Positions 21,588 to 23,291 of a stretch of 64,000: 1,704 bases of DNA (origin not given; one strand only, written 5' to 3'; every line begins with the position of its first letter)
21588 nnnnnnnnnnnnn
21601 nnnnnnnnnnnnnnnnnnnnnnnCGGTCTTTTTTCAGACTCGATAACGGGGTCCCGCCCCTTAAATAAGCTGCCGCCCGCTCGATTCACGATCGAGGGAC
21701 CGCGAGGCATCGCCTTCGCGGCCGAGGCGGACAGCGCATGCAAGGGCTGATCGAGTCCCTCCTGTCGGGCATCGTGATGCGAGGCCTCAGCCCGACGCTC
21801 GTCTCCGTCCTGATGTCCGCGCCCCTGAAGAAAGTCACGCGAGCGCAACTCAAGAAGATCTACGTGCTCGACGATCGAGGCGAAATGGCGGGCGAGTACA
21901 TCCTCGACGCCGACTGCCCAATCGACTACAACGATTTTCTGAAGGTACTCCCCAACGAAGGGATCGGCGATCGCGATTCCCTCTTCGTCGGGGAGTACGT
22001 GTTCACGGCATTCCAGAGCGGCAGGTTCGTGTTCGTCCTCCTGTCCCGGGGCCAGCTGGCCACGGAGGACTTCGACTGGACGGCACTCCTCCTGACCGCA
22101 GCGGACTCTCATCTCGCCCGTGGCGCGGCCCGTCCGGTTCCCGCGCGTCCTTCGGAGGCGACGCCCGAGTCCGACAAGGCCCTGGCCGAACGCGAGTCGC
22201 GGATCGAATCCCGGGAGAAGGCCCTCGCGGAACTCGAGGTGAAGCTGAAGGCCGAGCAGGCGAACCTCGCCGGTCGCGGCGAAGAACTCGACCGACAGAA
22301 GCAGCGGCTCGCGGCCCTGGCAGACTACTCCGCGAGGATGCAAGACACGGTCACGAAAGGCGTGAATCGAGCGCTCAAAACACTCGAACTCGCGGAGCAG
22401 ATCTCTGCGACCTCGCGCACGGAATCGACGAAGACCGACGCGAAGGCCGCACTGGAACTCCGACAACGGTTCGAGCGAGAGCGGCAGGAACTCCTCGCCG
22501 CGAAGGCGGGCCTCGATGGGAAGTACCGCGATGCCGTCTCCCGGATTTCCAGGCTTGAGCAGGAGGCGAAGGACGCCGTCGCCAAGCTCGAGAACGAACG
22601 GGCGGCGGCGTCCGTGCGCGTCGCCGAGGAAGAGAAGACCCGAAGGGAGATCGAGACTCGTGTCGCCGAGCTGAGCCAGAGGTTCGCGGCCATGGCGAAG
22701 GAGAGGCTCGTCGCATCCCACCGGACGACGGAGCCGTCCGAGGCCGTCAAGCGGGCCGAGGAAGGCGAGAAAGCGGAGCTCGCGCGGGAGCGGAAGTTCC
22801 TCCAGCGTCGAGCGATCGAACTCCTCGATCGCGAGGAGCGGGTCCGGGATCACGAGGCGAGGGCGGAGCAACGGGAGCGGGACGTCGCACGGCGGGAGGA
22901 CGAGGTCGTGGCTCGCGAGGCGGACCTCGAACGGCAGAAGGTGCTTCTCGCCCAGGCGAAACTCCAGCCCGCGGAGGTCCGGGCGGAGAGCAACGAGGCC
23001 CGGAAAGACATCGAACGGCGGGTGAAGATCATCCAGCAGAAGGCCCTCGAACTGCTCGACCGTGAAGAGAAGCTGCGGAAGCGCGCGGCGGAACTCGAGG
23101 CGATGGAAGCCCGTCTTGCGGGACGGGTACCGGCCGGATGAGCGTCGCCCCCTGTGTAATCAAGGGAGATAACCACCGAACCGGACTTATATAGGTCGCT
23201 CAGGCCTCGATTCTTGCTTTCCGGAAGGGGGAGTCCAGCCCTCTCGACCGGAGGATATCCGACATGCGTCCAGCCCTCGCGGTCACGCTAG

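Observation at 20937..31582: Three consecutive paralogues of sharply increasing size share an alpha/beta domain fused to coiled coil; a candidate uncharacterised membrane-to-cytoplasm scaffold system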

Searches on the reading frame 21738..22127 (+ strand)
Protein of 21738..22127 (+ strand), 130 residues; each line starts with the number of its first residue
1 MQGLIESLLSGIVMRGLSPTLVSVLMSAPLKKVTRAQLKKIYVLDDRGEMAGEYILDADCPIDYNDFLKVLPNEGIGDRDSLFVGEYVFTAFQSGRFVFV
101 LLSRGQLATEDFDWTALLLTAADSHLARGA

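Call 15: find_homologous_proteins(query=window:21738-22127:+, max_evalue=0.01)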
Query window:21738-22127:+ (130 aa): 73 proteins with E <= 0.01 among 131 candidates.
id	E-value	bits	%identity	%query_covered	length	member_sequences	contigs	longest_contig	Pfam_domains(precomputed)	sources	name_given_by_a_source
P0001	8.1e-66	238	86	98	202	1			-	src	-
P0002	1.9e-65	237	83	99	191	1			-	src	-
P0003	2.9e-65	236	84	98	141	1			-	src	-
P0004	2.9e-65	236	86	98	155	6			-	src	-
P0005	1.2e-64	234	84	99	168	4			-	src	-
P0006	2.1e-64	233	82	99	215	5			-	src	-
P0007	2.6e-64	233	83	97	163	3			-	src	-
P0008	2.9e-64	233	81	100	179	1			-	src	-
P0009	9.5e-64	231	83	99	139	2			-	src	-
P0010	1.4e-63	231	82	100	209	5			-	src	-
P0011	1.6e-63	230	84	98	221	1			-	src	-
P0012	6.3e-63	228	82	98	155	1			-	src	-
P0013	8.3e-63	228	83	98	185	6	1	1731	-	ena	-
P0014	4.3e-62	226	81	99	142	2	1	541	-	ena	-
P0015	4.8e-62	226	82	92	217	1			-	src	-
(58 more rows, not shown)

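Call 30: find_related_loci(query=A4, collection=genome_contigs, flank=10000)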
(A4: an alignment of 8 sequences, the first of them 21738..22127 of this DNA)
Query A4 (130 aa) in genome_contigs; peptide patterns used: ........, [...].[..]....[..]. (x = any residue, [..] = any of these).
100 stretches matched a pattern; 31 encode a relative of the query (tblastn E <= 1e-3); 31 distinct loci.
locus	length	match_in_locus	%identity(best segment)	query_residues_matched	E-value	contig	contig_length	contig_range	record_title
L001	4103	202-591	86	1-130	2e-77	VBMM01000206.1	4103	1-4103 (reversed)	MAG: Methanobacteriota archaeon isolate EA_23 14_0929_02_40cm_scaffold_38919_e:1668, whole genome shotgun sequence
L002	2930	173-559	85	1-129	2e-77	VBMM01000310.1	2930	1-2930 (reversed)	MAG: Methanobacteriota archaeon isolate EA_23 14_0929_02_40cm_scaffold_83126, whole genome shotgun sequence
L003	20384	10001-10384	83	1-128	5e-75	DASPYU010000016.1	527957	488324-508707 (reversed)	MAG TPA_asm: Thermoplasmata archaeon isolate SMAG_U11601 k141_57208, whole genome shotgun sequence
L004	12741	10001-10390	85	1-130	6e-76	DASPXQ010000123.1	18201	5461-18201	MAG TPA_asm: Thermoplasmata archaeon isolate SMAG_U11571 k141_37221, whole genome shotgun sequence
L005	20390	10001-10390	84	1-130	5e-75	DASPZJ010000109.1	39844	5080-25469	MAG TPA_asm: Thermoplasmata archaeon isolate SMAG_U11616 k141_259135, whole genome shotgun sequence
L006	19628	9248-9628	86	1-127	6e-75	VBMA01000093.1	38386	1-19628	MAG: Methanobacteriota archaeon isolate EA_11 14_0903_13_40cm_scaffold_915, whole genome shotgun sequence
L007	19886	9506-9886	86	1-127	4e-75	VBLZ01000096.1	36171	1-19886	MAG: Methanobacteriota archaeon isolate EA_10 14_0929_12_30cm_scaffold_366, whole genome shotgun sequence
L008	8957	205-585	85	1-127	3e-74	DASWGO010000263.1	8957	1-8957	MAG TPA_asm: Thermoplasmata archaeon isolate SMAG_U2818 k141_2604915, whole genome shotgun sequence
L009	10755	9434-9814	84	1-127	6e-74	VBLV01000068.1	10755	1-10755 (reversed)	MAG: Methanobacteriota archaeon isolate EA_6 14_0903_13_40cm_scaffold_4574, whole genome shotgun sequence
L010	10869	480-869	82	1-130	9e-74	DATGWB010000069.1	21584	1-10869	MAG TPA_asm: Thermoplasmata archaeon isolate SMAG_U10571 k141_216680, whole genome shotgun sequence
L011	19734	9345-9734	82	1-130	6e-73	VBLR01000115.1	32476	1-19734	MAG: Methanobacteriota archaeon isolate EA_2 14_0903_05_30cm_scaffold_408, whole genome shotgun sequence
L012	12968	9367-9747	83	1-127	1e-72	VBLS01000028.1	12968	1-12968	MAG: Methanobacteriota archaeon isolate EA_3 14_0903_13_40cm_scaffold_3412, whole genome shotgun sequence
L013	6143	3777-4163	82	1-129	1e-72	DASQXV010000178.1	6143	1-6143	MAG TPA_asm: Thermoplasmata archaeon isolate SMAG_U11048 k141_184042, whole genome shotgun sequence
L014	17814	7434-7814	84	1-127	2e-74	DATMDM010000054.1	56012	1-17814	MAG TPA_asm: Thermoplasmata archaeon isolate SMAG_U13408 k141_1182057, whole genome shotgun sequence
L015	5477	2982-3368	81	1-129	3e-72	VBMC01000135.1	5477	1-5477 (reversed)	MAG: Methanobacteriota archaeon isolate EA_13 14_0927_12_40cm_scaffold_13990, whole genome shotgun sequence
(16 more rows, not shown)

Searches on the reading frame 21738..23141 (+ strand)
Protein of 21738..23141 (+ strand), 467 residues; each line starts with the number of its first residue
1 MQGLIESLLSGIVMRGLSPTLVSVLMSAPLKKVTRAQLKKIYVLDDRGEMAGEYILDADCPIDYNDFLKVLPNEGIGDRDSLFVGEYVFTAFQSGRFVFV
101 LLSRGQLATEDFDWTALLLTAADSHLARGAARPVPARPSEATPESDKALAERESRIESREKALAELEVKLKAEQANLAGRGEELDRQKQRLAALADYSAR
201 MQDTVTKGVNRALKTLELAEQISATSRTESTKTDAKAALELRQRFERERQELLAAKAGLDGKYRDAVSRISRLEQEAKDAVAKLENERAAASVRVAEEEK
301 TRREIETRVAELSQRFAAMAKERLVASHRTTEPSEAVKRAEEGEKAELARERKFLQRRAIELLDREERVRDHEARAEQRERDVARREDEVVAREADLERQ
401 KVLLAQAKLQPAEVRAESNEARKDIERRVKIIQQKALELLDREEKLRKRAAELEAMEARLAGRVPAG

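Call 6: search_protein_families(library=pfam, proteins=[window:21738-23141:+], max_evalue=0.1)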
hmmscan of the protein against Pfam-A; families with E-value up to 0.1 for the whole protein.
window:21738-23141:+ (467 aa): 0 families

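Call 7: search_protein_families(library=ncbifam, proteins=[window:21738-23141:+], max_evalue=0.1)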
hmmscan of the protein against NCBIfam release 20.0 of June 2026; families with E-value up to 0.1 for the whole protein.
window:21738-23141:+ (467 aa): 0 families

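Call 58: list_cluster_members(proteins=[window:21738-23138:+, window:23264-31579:+])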
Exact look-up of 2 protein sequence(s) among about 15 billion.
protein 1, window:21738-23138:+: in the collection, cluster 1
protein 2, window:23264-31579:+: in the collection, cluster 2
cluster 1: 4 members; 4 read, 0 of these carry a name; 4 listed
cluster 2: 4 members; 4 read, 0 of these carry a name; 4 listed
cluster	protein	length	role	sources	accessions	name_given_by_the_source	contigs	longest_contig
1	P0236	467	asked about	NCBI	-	-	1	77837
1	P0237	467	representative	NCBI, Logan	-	-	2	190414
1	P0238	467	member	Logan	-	-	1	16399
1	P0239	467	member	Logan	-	-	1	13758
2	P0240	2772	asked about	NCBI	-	-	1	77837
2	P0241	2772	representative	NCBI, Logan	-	-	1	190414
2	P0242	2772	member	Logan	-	-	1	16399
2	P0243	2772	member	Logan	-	-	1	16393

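Call 85: search_protein_families(library=padloc, proteins=[window:21738-23138:+], max_evalue=0.01)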
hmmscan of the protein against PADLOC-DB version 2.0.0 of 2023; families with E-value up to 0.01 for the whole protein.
window:21738-23138:+ (467 aa): 0 families

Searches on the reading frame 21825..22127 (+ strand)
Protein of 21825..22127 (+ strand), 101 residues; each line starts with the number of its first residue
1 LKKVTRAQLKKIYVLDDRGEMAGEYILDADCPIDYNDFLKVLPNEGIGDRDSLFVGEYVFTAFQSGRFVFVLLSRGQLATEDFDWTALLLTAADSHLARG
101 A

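Call 33: predict_structure(alignment_id=A3)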
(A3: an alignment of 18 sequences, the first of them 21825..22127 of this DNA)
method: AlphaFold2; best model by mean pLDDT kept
length: 101 residues; sequences in the alignment: 18
mean_pLDDT: 81.1   pTM: 0.73
mean pLDDT of the five models: 81.1, 78.0, 76.8, 75.8, 75.6
residues with pLDDT >= 90: 35; 70-90: 38; 50-70: 23; < 50: 5
segments of 3 or more residues with pLDDT < 50: 1-4
pLDDT, mean of each block of 10 residues (from residue 1): 63 89 90 93 85 92 87 85 67 63 45
secondary structure, 60 per line:
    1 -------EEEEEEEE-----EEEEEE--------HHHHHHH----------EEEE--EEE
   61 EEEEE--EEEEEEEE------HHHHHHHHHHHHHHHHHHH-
elements in order: E8-15 E21-26 H35-41 E52-55 E58-65 E68-75 H82-100
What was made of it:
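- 21852..22115 (+): Module of B (aa 39-126), containing the protein's only cysteine (aa 60). AF2 pLDDT 81 (call 33).
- The central helix, which mediates dimerisation and GTPase contact in Roadblock domains, is only 7 residues long in the model (call 33).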

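Call 34: search_protein_representatives(alignment_id=A3)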
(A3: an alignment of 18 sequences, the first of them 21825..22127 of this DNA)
Query: 18 sequences, 138 profile positions. Proteins with E-value up to 0.001 (for the whole library): 103; up to 1e-10: 77; up to 1e-30: 31. The best 103 are listed.
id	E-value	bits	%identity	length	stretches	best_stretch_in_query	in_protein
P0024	5.9e-51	187.9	-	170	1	1-132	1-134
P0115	9.3e-51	187.3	-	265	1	1-134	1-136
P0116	1.4e-50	186.7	-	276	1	3-136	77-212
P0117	3.8e-49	182.1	-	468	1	1-133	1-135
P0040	3.9e-47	175.5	-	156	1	1-127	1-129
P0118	3.8e-44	165.8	-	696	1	16-137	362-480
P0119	5.8e-44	165.2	-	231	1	5-136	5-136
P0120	2.5e-43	163.2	-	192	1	22-136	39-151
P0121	2.7e-42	159.9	-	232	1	8-136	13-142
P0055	2.4e-41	156.8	-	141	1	1-113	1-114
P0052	2.4e-41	156.7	-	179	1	25-123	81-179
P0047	3.0e-41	156.5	-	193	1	1-107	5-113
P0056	3.3e-41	156.3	-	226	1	36-135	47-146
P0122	4.1e-41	156.0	-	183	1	4-137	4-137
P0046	7.5e-41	155.2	-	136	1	3-102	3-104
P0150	7.0e-19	84.0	-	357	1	26-126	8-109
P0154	2.1e-17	79.2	-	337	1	27-131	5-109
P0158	4.1e-16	75.0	-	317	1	27-133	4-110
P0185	3.2e-07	46.2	-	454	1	21-128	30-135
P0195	3.3e-05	39.7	-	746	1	36-134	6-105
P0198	3.1e-04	36.6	-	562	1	21-132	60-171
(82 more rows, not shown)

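Call 37: fold_search(model_id=the predicted structure, library=pdb)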
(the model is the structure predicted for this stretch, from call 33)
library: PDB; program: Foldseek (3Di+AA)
matches with E <= 10: 973; with E <= 0.001: 0
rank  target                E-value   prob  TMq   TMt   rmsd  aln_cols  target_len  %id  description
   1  7rwa_M                6.9e-03  1.00  0.61  0.20   3.5        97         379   11  AP2 bound to heparin and Tgn38 tyrosine cargo peptide (released 2022-03-30)
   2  5yk3_I                9.1e-03  0.99  0.42  0.45   7.7        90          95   18  human Ragulator complex (released 2019-01-23)
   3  7k5b_F                9.1e-03  0.99  0.40  0.33  12.4       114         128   14  Structure of outer-arm dynein bound to microtubule doublet in microtubule binding state 2 (MTBS-2) (released 2021-09-29)
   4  6qh6_N                9.7e-03  1.00  0.61  0.46   3.5        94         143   10  AP2 clathrin adaptor core with two cargo peptides in open+ conformation (released 2019-09-04)
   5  6uri_M                1.3e-02  1.00  0.61  0.53   3.4        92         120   10  HIV-1 Nef in complex with the CD4 cytoplasmic domain and the AP2 clathrin adaptor complex (released 2020-07-29)
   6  2xa7_M                1.4e-02  1.00  0.64  0.18   3.2        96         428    9  AP2 clathrin adaptor core in active complex with cargo peptides (released 2010-07-21)
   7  5yk3_C                1.5e-02  1.00  0.58  0.50   5.3       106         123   12  human Ragulator complex (released 2019-01-23)
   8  2hf6_MODEL_1_A        1.6e-02  1.00  0.48  0.35   4.4        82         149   12  Solution structure of human zeta-COP (released 2007-06-12)
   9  3cue_A                1.7e-02  1.00  0.54  0.37   8.5       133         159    9  Crystal structure of a TRAPP subassembly activating the Rab Ypt1p (released 2008-07-08)
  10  5y39_G                1.8e-02  1.00  0.51  0.45   8.2       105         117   10  Crystal structure of Ragulator complex (p18 76-145) (released 2017-12-06)
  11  7k58_F                1.8e-02  0.97  0.40  0.37   9.6       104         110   13  Structure of outer-arm dyneins bound to microtubule with microtubule binding state 1(MTBS-1) (released 2021-09-29)
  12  3tjz_C                1.9e-02  1.00  0.46  0.36   3.8        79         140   16  Crystal Structure of Arf1 Bound to the gamma/zeta-COP Core Complex (released 2012-02-22)
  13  7rw9_M                1.9e-02  1.00  0.54  0.43   4.2        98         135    9  AP2 bound to heparin in the bowl conformation (released 2022-03-30)
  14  9c59_M                2.0e-02  1.00  0.57  0.17   4.0        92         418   11  Human AP-3 dimer bound to myristoylated Arf1 (Q71L) and LAMP1 cargo on a lipid nanodisc (released 2024-12-18)
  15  7ct3                  2.0e-02  0.99  0.42  0.36   7.0        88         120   11  Crystal Structure of MglC from Myxococcus xanthus (released 2021-01-27)
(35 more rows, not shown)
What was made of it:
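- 21852..22115 (+): Foldseek (call 37).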

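Call 39: find_encoding_contigs(protein=P0195, flank=8000, max_places=3)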
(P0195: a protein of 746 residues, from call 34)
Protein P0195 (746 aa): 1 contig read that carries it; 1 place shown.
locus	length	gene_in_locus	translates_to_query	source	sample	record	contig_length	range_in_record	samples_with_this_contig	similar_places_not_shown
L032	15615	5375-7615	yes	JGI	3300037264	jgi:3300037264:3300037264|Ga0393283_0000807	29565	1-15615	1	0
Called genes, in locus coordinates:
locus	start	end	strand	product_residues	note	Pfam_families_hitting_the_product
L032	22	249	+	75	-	-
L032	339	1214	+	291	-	PF14378:PAP2_3, PF01569:PAP2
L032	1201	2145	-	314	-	PF00254:FKBP_C (weak)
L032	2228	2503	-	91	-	PF02597:ThiS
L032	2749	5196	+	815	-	PF00403:HMA, PF19803:DUF6286 (faint), PF00403:HMA, PF00122:E1-E2_ATPase, PF00702:Hydrolase, PF08282:Hydrolase_3 (faint)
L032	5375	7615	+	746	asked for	PF27881:CRWN_N (faint), PF28019:HmpF (faint)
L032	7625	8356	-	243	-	PF01636:APH (faint)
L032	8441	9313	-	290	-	-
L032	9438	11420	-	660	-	PF22745:Nlig-Ia, PF01653:DNA_ligase_aden, PF03120:OB_DNA_ligase, PF03119:DNA_ligase_ZBD, PF14520:HHH_5 (faint), PF12826:HHH_2, PF00533:BRCT, PF12738:PTCB-BRCT (weak)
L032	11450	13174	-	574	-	PF14716:HHH_8, PF00633:HHH (faint), PF14520:HHH_5, PF14792:DNA_pol_B_palm (weak), PF14791:DNA_pol_B_thumb, PF02811:PHP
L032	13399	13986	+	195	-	-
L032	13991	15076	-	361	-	PF13354:Beta-lactamase2, PF00144:Beta-lactamase (weak)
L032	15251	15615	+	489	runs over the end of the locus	PF06253:MTTB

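Call 40: find_encoding_contigs(protein=P0198, flank=8000, max_places=3)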
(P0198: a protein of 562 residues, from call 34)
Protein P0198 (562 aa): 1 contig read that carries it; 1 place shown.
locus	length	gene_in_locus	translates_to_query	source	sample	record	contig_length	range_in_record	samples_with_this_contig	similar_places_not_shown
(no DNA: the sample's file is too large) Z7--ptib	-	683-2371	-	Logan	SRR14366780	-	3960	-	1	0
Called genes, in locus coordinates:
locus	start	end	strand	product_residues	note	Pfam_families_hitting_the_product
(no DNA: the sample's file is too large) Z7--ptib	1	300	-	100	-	?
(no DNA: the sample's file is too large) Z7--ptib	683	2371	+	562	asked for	-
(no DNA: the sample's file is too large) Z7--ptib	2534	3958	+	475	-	?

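Call 41: find_encoding_contigs(protein=P0154, flank=8000, max_places=3)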
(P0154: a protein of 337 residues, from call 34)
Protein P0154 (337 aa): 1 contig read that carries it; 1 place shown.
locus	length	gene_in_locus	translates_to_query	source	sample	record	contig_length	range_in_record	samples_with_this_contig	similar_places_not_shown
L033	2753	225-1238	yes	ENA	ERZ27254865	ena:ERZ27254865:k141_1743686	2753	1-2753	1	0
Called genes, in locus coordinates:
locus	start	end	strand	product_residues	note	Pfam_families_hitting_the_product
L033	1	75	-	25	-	?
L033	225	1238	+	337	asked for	-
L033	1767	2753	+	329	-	?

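Call 46: search_solved_structures(query=A3, max_evalue=10)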
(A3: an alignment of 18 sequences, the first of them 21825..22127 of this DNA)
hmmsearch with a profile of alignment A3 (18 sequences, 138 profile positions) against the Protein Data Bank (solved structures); distinct sequences matched with E-value up to 10: 4.
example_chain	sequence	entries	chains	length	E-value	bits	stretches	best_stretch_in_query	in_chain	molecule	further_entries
2kbe_A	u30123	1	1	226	0.81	12.5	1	27-58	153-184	ATP-dependent RNA helicase DBP5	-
2nyc_A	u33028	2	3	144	1.4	11.8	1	27-56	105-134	Nuclear protein SNF4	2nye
6ptk_A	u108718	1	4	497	2.2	11.1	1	38-68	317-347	exo-2S-iota carrageenan S1 sulfatase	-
6pt6_B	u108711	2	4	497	2.2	11.1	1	38-68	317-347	exo-2S-iota carrageenan S1 sulfatase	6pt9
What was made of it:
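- On Roadblock/LC7 (Pfam PF03259): The profile search against PDB found no Roadblock protein (call 46).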

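Call 47: search_protein_families(library=pfam, alignment_id=A3, max_evalue=10)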
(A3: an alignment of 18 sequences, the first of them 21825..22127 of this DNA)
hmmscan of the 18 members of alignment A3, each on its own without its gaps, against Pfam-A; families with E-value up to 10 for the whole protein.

A. member 1, window:21825-22127:+ (101 aa): 0 families

B. families by the number of members that match (of 18 scanned): 4 families
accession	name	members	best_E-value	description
PF19938.4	DUF6400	2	0.031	Family of unknown function (DUF6400)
PF07398.16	MDMPI_C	1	0.046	MDMPI C-terminal domain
PF20420.3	DUF6702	1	0.17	Domain of unknown function (DUF6702)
PF22470.1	Histone_HNS_N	1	0.24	H-NS histone-like proteins, N-terminal domain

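Call 65: find_encoding_contigs(protein=P0185, flank=8000, max_places=2)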
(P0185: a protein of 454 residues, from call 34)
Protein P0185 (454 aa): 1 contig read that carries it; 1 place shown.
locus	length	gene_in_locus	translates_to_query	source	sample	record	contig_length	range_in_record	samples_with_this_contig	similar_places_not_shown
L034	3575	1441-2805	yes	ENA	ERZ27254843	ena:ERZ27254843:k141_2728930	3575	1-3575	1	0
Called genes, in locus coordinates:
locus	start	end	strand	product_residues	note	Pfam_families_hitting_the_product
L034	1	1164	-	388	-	?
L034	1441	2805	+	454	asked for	-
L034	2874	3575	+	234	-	?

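Call 66: find_encoding_contigs(protein=P0150, flank=8000, max_places=2)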
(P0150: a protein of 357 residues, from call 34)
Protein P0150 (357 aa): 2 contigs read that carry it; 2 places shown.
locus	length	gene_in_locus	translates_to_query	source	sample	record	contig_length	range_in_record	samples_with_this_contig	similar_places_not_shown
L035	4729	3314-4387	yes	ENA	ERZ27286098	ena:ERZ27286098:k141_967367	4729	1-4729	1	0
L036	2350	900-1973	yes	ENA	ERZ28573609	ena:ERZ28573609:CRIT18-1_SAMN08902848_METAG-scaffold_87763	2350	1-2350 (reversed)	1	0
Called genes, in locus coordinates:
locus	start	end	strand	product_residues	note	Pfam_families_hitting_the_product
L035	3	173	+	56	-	?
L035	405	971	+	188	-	PF01022:HTH_5, PF12840:HTH_20, PF13412:HTH_24 (weak)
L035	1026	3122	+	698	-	PF02629:CoA_binding, PF13380:CoA_binding_2, PF13607:Succ_CoA_lig, PF19045:Ligase_CoA_2, PF13549:ATP-grasp_5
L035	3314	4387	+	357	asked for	-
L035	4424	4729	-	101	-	?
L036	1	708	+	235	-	?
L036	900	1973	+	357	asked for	-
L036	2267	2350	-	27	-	?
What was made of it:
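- A is absent from at least 7 species, and distant B-like genes stand alone without a C neighbour (calls 39, 41, 66).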

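Call 67: find_encoding_contigs(protein=P0158, flank=8000, max_places=2)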
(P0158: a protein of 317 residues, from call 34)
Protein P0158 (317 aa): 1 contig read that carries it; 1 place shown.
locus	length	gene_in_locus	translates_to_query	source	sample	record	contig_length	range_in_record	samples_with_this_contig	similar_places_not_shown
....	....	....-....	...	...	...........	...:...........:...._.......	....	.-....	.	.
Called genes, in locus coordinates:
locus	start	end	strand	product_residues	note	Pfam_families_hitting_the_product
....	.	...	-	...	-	?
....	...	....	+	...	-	-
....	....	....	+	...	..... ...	-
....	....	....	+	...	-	?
